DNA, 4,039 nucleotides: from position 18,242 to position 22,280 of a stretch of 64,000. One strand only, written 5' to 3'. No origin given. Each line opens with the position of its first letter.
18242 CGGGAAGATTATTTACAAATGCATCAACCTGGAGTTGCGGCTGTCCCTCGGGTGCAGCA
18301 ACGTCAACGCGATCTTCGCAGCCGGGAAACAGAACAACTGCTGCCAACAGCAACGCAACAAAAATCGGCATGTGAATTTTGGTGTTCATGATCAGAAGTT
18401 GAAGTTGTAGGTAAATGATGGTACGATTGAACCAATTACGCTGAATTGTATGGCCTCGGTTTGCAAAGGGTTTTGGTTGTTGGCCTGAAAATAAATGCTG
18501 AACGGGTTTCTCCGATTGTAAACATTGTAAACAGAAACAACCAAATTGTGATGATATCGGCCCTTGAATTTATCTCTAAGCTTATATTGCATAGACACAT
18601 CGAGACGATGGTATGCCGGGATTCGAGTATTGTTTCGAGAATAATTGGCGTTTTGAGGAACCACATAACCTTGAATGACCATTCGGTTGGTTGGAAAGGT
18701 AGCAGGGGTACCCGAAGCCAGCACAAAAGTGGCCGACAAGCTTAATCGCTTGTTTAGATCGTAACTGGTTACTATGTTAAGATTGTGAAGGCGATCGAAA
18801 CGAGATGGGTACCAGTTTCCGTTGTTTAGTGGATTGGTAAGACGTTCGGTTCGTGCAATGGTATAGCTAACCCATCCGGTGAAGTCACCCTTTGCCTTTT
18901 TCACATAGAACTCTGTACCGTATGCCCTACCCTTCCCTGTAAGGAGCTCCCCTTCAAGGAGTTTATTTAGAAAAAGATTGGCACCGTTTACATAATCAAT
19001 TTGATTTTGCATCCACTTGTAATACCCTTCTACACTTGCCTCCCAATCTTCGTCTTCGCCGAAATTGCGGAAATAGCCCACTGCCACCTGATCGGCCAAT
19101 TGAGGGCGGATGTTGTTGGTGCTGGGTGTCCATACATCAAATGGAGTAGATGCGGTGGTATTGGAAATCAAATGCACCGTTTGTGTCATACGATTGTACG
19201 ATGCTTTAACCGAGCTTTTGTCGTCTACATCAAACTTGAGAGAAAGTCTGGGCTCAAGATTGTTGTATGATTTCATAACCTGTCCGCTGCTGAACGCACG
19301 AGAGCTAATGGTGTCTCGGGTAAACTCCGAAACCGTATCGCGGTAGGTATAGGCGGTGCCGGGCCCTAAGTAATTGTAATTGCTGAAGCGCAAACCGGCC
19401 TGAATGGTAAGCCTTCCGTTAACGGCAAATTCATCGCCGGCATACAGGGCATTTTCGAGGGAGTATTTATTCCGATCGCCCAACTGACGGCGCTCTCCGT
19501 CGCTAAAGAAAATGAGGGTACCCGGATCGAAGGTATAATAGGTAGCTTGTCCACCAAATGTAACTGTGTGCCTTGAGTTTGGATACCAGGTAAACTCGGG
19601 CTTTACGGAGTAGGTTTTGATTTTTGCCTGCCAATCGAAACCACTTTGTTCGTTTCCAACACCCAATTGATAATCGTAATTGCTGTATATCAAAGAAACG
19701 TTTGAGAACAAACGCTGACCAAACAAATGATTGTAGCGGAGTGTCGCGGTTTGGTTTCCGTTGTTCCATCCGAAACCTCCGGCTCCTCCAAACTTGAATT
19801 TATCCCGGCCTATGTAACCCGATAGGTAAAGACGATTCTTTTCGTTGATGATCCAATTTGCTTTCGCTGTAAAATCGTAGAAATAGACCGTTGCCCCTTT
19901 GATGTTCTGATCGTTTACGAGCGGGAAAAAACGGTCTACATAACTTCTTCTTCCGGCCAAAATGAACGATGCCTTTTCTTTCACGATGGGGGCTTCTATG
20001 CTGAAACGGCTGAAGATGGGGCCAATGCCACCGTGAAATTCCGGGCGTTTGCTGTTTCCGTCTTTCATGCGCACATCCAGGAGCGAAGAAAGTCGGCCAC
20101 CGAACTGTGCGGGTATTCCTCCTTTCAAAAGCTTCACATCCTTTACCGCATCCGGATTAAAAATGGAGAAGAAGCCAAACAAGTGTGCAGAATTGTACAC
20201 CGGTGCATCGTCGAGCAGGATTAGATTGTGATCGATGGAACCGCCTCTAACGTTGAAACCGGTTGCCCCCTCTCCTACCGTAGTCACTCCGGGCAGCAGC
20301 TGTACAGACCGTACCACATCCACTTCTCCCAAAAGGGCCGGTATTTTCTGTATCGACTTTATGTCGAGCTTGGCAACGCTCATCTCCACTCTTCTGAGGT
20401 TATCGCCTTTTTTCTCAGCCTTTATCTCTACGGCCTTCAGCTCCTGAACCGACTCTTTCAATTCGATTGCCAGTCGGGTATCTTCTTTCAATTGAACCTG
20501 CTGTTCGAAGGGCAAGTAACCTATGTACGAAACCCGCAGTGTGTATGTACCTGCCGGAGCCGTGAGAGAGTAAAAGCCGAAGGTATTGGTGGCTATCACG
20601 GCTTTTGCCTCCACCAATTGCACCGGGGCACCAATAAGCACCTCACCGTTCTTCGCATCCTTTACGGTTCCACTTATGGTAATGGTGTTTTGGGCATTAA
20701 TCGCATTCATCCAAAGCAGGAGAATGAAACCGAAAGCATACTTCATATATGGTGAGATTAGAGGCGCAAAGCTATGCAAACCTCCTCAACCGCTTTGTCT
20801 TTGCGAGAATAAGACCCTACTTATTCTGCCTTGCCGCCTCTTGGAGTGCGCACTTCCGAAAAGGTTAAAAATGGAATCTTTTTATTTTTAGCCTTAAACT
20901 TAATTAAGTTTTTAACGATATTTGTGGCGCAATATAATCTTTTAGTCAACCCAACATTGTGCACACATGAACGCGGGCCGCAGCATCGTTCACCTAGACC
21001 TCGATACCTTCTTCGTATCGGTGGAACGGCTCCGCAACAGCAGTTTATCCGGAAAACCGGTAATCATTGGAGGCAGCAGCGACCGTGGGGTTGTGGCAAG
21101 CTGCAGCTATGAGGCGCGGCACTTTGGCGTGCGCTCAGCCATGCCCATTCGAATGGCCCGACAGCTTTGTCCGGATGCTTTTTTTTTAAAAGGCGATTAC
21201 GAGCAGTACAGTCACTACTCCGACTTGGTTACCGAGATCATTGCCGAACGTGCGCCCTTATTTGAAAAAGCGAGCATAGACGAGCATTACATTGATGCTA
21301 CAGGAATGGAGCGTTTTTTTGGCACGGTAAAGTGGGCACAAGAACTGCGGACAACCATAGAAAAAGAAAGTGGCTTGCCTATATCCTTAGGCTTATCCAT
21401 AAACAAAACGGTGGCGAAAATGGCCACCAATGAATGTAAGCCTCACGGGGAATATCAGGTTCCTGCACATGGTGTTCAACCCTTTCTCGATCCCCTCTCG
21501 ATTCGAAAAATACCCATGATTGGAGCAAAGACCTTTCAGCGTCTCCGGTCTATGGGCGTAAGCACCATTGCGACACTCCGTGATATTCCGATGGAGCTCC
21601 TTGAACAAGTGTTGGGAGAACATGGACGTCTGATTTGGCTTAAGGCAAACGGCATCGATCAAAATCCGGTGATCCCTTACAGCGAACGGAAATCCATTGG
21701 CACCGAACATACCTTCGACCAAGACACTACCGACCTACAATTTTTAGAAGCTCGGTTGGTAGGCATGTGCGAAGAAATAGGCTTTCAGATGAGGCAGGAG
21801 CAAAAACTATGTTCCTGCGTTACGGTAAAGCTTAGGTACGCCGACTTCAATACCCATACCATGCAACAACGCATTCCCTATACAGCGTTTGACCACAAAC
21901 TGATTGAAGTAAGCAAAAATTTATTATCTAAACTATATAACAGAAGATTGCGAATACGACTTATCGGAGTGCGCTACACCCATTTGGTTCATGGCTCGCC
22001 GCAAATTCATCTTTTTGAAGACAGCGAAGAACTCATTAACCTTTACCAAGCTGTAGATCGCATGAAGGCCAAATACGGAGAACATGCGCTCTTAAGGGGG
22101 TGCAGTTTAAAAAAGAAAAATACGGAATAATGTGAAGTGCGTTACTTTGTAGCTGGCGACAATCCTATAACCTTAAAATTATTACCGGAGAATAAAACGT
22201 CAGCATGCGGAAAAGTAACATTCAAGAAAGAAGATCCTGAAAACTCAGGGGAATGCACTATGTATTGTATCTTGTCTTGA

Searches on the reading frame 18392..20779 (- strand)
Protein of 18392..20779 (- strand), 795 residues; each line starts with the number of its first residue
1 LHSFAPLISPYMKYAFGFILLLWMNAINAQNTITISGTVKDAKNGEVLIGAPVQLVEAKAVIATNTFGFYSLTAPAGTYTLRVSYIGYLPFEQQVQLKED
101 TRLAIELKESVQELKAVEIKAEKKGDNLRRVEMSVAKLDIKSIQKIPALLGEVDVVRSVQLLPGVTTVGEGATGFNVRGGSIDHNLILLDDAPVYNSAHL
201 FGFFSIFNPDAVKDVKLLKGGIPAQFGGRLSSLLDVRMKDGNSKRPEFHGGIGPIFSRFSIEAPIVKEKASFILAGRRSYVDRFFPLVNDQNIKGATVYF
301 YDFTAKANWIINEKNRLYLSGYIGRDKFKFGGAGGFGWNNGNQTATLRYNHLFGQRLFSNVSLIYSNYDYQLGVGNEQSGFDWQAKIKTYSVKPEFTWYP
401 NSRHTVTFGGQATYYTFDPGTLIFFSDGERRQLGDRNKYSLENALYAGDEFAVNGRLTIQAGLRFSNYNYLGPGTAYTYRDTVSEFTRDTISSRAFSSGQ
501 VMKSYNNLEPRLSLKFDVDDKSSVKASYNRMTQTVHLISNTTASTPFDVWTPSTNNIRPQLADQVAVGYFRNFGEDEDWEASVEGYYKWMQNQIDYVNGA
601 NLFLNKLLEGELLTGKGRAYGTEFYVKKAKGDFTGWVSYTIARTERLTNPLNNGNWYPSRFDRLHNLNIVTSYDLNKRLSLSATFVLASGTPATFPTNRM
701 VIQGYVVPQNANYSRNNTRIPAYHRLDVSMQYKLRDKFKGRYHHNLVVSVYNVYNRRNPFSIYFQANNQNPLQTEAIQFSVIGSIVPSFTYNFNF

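Call 9: search_protein_families(library=pfam, proteins=[window:18392-20779:-], max_evalue=0.0001)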
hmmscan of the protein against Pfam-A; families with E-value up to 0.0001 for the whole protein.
window:18392-20779:- (795 aa): 4 families
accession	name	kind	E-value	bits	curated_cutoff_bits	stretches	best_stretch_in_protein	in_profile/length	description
PF00593.30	TonB_dep_Rec_b-barrel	-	1.4e-18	68.5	27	1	301-753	38-436/436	TonB dependent receptor-like, beta-barrel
PF13715.12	CarbopepD_reg_2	-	5.2e-17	62.1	32.2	1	35-117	1-86/88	CarboxypepD_reg-like domain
PF13620.12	CarboxypepD_reg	-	6.7e-14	52.4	32.3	1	34-107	1-81/82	Carboxypeptidase regulatory-like domain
PF07715.20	Plug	-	5.6e-09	36.9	23.9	1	151-228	21-101/107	TonB-dependent Receptor Plug Domain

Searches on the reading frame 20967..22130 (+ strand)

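Call 9: search_protein_families(library=pfam, proteins=[window:20967-22130:+], max_evalue=0.0001)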
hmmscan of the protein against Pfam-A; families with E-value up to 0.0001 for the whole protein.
window:20967-22130:+ (387 aa): 3 families
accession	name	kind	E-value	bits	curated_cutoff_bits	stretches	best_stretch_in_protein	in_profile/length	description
PF00817.25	IMS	-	1.9e-47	161.4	23.2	1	10-155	1-148/148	impB/mucB/samB family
PF11799.13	IMS_C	-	6.8e-26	91.3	20.7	1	241-348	1-108/109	impB/mucB/samB family C-terminal domain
PF21999.2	IMS_HHH_1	-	1.1e-05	26.2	27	1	181-231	2-53/53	DNA polymerase-iota, thumb domain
